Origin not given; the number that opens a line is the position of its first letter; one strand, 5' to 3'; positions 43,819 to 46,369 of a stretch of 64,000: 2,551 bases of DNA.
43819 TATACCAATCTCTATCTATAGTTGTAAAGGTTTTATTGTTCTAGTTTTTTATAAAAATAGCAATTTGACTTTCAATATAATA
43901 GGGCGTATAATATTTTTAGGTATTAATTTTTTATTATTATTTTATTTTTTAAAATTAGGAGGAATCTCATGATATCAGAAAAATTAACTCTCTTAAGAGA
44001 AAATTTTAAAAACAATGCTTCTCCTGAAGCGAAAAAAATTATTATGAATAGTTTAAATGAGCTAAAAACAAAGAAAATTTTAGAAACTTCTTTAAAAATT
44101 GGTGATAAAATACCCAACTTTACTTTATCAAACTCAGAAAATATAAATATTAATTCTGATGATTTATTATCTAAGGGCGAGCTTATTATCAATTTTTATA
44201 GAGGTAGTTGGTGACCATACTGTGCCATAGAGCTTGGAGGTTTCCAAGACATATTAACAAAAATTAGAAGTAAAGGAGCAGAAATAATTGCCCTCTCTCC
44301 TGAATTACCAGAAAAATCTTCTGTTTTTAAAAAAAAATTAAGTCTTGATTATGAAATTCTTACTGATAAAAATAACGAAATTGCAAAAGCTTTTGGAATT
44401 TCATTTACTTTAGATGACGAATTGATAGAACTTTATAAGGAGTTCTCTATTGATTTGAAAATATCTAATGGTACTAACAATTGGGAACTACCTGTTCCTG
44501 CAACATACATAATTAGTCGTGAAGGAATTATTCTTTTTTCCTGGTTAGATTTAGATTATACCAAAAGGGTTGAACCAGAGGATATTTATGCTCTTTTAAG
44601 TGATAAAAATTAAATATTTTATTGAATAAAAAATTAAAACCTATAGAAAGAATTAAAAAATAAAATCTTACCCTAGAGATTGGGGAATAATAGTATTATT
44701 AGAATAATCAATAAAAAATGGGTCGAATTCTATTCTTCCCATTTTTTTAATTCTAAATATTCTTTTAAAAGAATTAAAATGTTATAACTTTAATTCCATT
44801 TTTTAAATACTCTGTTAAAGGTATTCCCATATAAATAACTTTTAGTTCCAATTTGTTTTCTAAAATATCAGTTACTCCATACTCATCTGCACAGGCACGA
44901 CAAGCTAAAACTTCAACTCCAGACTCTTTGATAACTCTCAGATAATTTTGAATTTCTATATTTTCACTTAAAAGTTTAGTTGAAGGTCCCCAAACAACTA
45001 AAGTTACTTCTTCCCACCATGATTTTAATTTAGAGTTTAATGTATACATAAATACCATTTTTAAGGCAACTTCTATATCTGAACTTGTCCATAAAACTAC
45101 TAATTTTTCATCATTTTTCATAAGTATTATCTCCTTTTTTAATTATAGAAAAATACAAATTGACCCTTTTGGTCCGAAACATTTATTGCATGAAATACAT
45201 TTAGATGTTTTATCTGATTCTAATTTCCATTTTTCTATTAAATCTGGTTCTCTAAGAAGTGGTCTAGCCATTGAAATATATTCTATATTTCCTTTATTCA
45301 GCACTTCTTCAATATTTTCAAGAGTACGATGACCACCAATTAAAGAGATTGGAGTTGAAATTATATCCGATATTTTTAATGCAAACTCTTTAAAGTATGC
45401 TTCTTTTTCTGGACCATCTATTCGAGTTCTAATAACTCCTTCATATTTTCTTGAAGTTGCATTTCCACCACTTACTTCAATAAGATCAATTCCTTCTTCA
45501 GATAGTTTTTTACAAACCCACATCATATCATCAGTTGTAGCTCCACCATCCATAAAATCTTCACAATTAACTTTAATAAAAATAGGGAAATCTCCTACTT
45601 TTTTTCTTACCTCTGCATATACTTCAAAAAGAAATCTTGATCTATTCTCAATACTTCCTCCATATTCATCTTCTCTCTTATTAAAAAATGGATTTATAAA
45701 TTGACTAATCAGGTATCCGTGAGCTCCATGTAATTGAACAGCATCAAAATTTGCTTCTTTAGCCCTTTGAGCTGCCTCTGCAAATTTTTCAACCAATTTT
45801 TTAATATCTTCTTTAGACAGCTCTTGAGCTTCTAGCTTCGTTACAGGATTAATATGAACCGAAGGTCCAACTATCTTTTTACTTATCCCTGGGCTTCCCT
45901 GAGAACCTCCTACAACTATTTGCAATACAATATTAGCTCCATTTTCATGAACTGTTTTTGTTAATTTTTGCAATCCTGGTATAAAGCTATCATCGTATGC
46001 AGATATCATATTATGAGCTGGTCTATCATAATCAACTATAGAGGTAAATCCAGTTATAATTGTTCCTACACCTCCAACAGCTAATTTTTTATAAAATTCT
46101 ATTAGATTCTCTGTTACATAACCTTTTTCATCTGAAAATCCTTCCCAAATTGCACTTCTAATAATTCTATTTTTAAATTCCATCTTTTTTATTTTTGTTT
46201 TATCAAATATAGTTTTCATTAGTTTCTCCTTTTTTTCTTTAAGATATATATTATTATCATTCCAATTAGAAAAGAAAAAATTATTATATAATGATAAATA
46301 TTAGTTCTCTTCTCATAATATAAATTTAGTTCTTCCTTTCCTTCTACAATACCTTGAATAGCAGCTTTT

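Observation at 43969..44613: Putative selenoprotein: peroxiredoxin-like gene with TGA at the catalytic position (W-U-P-Y-C) and a GGUU-loop SECIS-like hairpin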

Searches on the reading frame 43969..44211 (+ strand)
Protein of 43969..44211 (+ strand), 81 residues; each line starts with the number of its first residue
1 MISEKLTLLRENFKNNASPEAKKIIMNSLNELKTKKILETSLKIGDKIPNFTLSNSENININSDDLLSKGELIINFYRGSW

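Call 55: find_homologous_proteins(query=A1, max_evalue=0.001)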
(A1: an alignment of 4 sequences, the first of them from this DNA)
Query A1 (4 sequences) (81 aa, profile of the alignment): 516 proteins with E <= 0.001 among 1212 candidates; the best 120 are listed.
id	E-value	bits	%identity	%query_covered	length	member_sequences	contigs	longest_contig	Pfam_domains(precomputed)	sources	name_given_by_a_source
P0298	9.9e-36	140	37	100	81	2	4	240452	-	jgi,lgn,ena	-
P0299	8.3e-35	137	46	100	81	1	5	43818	-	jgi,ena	-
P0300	9.8e-35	136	39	99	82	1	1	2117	-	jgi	-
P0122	1.6e-33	132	99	100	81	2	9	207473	-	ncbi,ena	-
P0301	2.2e-33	132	41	99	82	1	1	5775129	-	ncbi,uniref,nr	ncbi:redoxin domain-containing protein [Oceanirhabdus sp. W0125-5]|uniref:redoxin domain-containing 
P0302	6.6e-33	130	41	99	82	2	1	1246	PF00578.28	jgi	-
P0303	1.6e-32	129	43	99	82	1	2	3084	-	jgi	jgi:hypothetical protein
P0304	3.4e-32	128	40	99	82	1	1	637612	-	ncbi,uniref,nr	ncbi:redoxin domain-containing protein [Oceanirhabdus seepicola]|uniref:Redoxin domain-containing pr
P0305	3.6e-32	128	48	100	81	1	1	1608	-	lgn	-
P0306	5.3e-31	124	38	100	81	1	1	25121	-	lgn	-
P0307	6.7e-31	124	46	100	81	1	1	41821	-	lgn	-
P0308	7.2e-31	124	43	99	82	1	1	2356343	-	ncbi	ncbi:hypothetical protein RI065_10375 [Mycoplasmatota bacterium zrk1]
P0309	7.9e-31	124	44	99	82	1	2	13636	PF00578.28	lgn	-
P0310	8.1e-31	124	47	100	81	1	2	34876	-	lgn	-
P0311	1.1e-30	123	48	100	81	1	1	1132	-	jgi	-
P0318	6.2e-30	121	52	100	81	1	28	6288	-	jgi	jgi:hypothetical protein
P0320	1.2e-29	120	53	100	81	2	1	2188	-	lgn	-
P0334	3.6e-27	112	72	100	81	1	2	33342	-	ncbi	ncbi:MAG: hypothetical protein ACRC0S_08925 [Fusobacteriaceae bacterium]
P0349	2.6e-24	103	63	100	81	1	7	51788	-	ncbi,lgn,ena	-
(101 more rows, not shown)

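Call 56: find_encoding_contigs(protein=P0334, flank=10000, max_places=2)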
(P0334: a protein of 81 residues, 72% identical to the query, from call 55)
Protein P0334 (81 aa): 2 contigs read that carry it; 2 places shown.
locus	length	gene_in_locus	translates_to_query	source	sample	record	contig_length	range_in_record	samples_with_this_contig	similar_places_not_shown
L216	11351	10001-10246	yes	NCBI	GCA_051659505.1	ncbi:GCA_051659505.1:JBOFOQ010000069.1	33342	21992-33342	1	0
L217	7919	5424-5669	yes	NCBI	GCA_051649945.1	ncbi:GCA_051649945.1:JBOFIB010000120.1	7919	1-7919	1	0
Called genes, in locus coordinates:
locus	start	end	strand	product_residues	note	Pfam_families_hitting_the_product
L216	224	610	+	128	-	PF03061:4HBT (weak)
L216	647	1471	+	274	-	PF05853:BKACE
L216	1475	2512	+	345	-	PF26370:KDD_N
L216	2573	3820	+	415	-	PF04055:Radical_SAM, PF12544:LAM_C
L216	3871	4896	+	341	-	-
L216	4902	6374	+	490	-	PF00488:MutS_V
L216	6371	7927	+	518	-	PF09043:Lys-AminoMut_A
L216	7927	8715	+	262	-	PF16554:OAM_dimer, PF02310:B12-binding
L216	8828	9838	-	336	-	PF01625:PMSR, PF01641:SelR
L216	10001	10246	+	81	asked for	-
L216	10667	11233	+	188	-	PF00440:TetR_N, PF16925:TetR_C_13 (weak), PF21993:TetR_C_13_2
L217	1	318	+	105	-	?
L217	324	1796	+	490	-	PF00488:MutS_V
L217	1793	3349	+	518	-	PF09043:Lys-AminoMut_A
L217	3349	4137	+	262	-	PF16554:OAM_dimer, PF02310:B12-binding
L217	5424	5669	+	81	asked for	-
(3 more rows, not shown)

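Call 57: find_encoding_contigs(protein=P0349, flank=10000, max_places=3)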
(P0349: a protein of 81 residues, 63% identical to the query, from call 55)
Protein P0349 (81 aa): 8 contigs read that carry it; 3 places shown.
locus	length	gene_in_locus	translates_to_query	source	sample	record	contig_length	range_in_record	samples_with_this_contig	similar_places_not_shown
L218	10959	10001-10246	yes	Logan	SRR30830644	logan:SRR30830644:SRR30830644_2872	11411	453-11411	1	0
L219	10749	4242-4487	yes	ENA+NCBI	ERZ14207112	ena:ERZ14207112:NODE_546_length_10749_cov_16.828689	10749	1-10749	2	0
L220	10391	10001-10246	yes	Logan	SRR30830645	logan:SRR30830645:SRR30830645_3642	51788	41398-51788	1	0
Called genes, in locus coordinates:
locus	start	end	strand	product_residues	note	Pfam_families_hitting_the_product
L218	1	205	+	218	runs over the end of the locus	?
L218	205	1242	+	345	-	PF26370:KDD_N, PF00107:ADH_zinc_N (faint)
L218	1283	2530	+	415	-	PF04055:Radical_SAM, PF12544:LAM_C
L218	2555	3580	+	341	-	-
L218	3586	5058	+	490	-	PF00488:MutS_V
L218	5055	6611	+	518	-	PF09043:Lys-AminoMut_A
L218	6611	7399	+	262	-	PF16554:OAM_dimer, PF02310:B12-binding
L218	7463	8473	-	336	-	PF01625:PMSR, PF01641:SelR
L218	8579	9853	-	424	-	PF03600:CitMHS, PF07158:MatC_N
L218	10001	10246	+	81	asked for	-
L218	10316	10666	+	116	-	PF00578:AhpC-TSA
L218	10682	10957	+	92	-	?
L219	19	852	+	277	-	PF09043:Lys-AminoMut_A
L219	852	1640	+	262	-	PF16554:OAM_dimer, PF02310:B12-binding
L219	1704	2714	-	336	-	PF01625:PMSR, PF01641:SelR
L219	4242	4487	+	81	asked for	-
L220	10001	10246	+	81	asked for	-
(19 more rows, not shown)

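Call 64: find_encoding_contigs(protein=P0320, flank=3000, max_places=1)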
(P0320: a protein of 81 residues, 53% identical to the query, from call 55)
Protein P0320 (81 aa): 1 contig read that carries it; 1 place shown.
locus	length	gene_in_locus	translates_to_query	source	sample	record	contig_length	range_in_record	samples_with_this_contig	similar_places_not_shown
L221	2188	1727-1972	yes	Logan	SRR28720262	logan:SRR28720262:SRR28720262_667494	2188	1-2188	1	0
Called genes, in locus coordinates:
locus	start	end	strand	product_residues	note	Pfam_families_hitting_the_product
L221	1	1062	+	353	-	?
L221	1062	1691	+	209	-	PF03358:FMN_red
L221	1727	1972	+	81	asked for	-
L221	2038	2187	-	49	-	?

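Call 65: find_encoding_contigs(protein=P0318, flank=3000, max_places=1)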
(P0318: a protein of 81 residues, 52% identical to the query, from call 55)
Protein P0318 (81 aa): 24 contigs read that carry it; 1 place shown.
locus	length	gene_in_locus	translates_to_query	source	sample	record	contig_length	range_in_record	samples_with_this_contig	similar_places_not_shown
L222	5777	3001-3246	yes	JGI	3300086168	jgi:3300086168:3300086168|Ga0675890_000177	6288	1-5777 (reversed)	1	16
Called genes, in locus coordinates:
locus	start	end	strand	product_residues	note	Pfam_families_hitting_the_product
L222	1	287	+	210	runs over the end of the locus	PF13577:SnoaL_4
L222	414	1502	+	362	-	PF00724:Oxidored_FMN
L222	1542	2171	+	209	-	PF03358:FMN_red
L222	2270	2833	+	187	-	PF13577:SnoaL_4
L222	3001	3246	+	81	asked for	-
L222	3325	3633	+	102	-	PF00578:AhpC-TSA (weak)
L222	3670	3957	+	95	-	PF03992:ABM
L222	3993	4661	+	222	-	PF00440:TetR_N, PF16925:TetR_C_13, PF21993:TetR_C_13_2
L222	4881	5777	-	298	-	PF00126:HTH_1, PF03466:LysR_substrate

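Call 66: find_encoding_contigs(protein=P0305, flank=3000, max_places=1)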
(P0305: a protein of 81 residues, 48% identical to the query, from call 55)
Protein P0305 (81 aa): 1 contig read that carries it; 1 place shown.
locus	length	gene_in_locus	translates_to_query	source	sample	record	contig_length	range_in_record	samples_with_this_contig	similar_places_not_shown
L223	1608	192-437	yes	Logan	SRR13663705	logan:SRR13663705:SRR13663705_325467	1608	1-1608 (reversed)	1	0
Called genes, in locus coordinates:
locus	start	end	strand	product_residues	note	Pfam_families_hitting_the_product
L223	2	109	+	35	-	?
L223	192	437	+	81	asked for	-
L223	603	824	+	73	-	-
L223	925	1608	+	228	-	?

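Call 67: find_encoding_contigs(protein=P0301, flank=3000, max_places=1)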
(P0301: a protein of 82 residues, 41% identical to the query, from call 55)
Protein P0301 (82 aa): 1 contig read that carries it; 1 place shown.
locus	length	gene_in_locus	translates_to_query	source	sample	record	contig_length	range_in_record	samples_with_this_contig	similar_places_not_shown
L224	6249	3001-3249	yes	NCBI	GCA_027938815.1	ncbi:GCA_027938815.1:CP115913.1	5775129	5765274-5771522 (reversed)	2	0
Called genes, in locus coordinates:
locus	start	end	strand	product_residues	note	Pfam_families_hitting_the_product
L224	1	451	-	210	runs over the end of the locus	-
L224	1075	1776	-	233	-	PF20730:YetF_N (weak), PF04239:DUF421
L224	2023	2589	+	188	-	PF00440:TetR_N, PF16295:TetR_C_10 (weak), PF22604:TetR_HI_0893_C (weak)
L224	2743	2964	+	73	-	PF01106:NifU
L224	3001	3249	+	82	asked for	-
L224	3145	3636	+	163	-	-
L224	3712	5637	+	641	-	PF00724:Oxidored_FMN, PF00890:FAD_binding_2 (weak), PF03486:HI0933_like (weak), PF07992:Pyr_redox_2, PF12831:FAD_oxidored, PF13450:NAD_binding_8 (weak), PF13738:Pyr_redox_3, PF00070:Pyr_redox, +7 more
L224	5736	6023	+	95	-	PF03992:ABM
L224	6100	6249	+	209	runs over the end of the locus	PF03358:FMN_red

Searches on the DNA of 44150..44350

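Call 61: search_rna_families(source=window, start=44150, end=44350, threshold=evalue, max_evalue=10)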
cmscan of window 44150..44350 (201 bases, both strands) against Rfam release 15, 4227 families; matches with E-value up to 10: 5.
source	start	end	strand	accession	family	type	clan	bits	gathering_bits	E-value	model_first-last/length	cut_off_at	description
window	44152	44276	-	RF02072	STnc590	Gene; sRNA;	-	19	100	3.3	1-160/160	no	Salmonella enterica sRNA STnc590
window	44268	44340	-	RF02280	TtnuCD3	Gene; snRNA; snoRNA; CD-box;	-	15.9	70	5.8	1-72/72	no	Tetrahymena snoRNA TtnuCD3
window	44230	44258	-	RF04360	psbT-asRNA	Gene; antisense;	-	14.5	48.5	1.8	1-38/38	no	Plastid psbT antisense RNA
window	44150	44189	+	RF01174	snoU43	Gene; snRNA; snoRNA; CD-box;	-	14.3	45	7.6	43-79/79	5'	Small nucleolar RNA U43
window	44232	44342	-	RF01669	P14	Gene; sRNA;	-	13.6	45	1.7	1-146/146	no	Pseudomonas sRNA P14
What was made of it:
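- Tried and rejected: Only chance-level hits at E up to 10 around the hairpin (call 61).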

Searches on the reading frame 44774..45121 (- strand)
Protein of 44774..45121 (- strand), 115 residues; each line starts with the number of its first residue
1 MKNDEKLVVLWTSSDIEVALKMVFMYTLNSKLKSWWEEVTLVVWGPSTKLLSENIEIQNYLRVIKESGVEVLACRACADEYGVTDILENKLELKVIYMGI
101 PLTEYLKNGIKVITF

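Call 8: search_protein_families(library=pfam, proteins=[window:44774-45121:-])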
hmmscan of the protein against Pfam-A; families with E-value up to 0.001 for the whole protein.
window:44774-45121:- (115 aa): 1 family
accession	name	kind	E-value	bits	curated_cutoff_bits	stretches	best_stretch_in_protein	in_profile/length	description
PF02635.20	DsrE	-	1.5e-06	28.8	22.7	1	30-115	31-116/116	DsrE/DsrF-like family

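Call 9: search_protein_families(library=ncbifam, proteins=[window:44774-45121:-])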
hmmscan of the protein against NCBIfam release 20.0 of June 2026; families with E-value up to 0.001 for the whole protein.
window:44774-45121:- (115 aa): 1 family
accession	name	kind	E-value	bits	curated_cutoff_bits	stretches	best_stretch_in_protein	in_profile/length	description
TIGR03527.1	selenium_YedF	equivalog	1.5e-05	24.9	110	1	23-87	109-170/194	sulfurtransferase-like selenium metabolism protein YedF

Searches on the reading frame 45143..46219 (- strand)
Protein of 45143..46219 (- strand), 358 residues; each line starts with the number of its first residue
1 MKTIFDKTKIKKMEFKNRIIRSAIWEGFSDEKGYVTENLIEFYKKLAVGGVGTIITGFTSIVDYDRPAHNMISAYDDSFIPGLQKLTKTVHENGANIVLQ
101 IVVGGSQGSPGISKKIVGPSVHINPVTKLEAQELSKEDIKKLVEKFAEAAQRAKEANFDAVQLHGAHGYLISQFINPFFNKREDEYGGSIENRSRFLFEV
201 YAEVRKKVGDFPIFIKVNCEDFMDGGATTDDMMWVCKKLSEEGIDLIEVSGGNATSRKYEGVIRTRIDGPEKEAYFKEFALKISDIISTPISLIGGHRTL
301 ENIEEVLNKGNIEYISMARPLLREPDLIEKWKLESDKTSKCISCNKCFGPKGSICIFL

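Call 8: search_protein_families(library=pfam, proteins=[window:45143-46219:-])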
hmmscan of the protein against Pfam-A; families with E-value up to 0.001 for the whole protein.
window:45143-46219:- (358 aa): 1 family
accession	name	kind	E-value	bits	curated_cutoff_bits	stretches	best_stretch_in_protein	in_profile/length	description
PF00724.26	Oxidored_FMN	-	8.6e-64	216.4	27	1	4-332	2-336/342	NADH:flavin oxidoreductase / NADH oxidase family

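Call 9: search_protein_families(library=ncbifam, proteins=[window:45143-46219:-])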
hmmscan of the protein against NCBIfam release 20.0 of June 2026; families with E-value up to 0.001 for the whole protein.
window:45143-46219:- (358 aa): 8 families
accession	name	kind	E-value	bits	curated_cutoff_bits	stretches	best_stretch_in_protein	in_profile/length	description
NF041087.1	bile_acid_BaiCD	equivalog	3e-71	240.4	825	1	2-346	2-344/642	bile acid Fe-S flavoenzyme BaiCD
NF010047.0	PRK13523.1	equivalog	2.7e-64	217.4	431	1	2-327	3-316/339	NADPH dehydrogenase NamA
TIGR03997.1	mycofact_OYE_2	equivalog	4.3e-64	217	793.15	1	4-349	2-347/645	mycofactocin system FadH/OYE family oxidoreductase 2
NF045599.1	bili_reduct_long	exception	3.3e-57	194.1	750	1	5-347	2-349/641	bilirubin reductase, long form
NF045592.1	bili_reduct_N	equivalog_domain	1.5e-56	192.2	425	1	4-348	2-349/363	bilirubin reductase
NF006101.0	PRK08255.1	equivalog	1.4e-47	162.3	1078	1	3-326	398-725/768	bifunctional salicylyl-CoA 5-hydroxylase/oxidoreductase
NF007899.0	PRK10605.1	subfamily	1.6e-33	116.5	403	1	3-336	5-342/365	N-ethylmaleimide reductase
TIGR03996.1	mycofact_OYE_1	hypoth_equivalog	2.4e-28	99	627.9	1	39-346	36-336/633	mycofactocin system FadH/OYE family oxidoreductase 1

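Call 17: find_encoding_contigs(protein=window:45143-46219:-, flank=10000, max_places=4)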
Protein window:45143-46219:- (358 aa): 22 contigs read that carry it; 4 places shown.
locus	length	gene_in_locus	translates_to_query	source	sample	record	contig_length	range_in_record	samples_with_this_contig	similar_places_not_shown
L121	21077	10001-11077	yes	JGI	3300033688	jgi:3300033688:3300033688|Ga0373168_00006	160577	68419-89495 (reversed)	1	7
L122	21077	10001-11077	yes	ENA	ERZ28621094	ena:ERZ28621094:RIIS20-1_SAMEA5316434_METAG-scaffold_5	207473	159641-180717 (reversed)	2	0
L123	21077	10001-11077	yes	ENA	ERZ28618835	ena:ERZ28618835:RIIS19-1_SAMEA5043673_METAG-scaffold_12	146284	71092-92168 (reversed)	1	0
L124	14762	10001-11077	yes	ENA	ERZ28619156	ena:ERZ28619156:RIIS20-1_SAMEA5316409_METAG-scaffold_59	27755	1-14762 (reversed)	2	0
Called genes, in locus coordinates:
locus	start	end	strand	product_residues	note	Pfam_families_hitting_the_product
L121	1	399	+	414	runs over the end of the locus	PF02447:GntP_permease, PF13726:Na_H_antiport_2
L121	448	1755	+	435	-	PF00512:HisKA (weak), PF02518:HATPase_c, PF13589:HATPase_c_3 (weak)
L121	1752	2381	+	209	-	PF00072:Response_reg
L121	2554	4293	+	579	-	PF01019:G_glu_transpept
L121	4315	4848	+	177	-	PF19823:DUF6305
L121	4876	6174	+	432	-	PF03600:CitMHS (weak), PF06808:DctM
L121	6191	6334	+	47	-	-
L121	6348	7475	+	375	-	-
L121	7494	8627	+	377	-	PF08245:Mur_ligase_M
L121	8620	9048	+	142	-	PF14102:Caps_synth_CapC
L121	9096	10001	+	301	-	-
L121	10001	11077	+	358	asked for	PF00724:Oxidored_FMN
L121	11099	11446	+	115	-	PF02635:DsrE (weak)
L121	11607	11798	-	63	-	-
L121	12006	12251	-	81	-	-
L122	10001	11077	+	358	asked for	PF00724:Oxidored_FMN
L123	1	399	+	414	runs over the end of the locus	PF02447:GntP_permease, PF13726:Na_H_antiport_2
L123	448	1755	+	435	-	PF00512:HisKA (weak), PF02518:HATPase_c, PF13589:HATPase_c_3 (weak)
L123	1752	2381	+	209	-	PF00072:Response_reg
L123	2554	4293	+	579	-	PF01019:G_glu_transpept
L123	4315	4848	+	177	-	PF19823:DUF6305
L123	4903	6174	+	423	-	PF06808:DctM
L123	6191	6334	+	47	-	-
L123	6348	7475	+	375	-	-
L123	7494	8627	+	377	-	PF08245:Mur_ligase_M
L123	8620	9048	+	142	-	PF14102:Caps_synth_CapC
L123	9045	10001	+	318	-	-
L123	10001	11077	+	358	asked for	PF00724:Oxidored_FMN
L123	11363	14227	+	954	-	PF09565:RE_NgoFVII (faint), PF13091:PLDc_2, PF00270:DEAD (weak), PF04851:ResIII, PF18766:SWI2_SNF2 (weak), PF00271:Helicase_C, PF26350:DUF8090, PF11907:DUF3427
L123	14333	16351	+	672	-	PF00145:DNA_methylase, PF03602:Cons_hypoth95 (faint), PF02086:MethyltransfD12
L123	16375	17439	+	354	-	PF13391:HNH_2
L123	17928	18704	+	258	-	PF00106:adh_short, PF08659:KR, PF13561:adh_short_C2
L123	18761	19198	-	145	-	PF00188:CAP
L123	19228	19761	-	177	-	PF00583:Acetyltransf_1, PF13302:Acetyltransf_3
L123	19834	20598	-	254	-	PF08220:HTH_DeoR, PF08279:HTH_11 (faint), PF00455:DeoRC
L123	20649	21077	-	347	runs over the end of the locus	PF01261:AP_endonuc_2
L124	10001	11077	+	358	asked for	PF00724:Oxidored_FMN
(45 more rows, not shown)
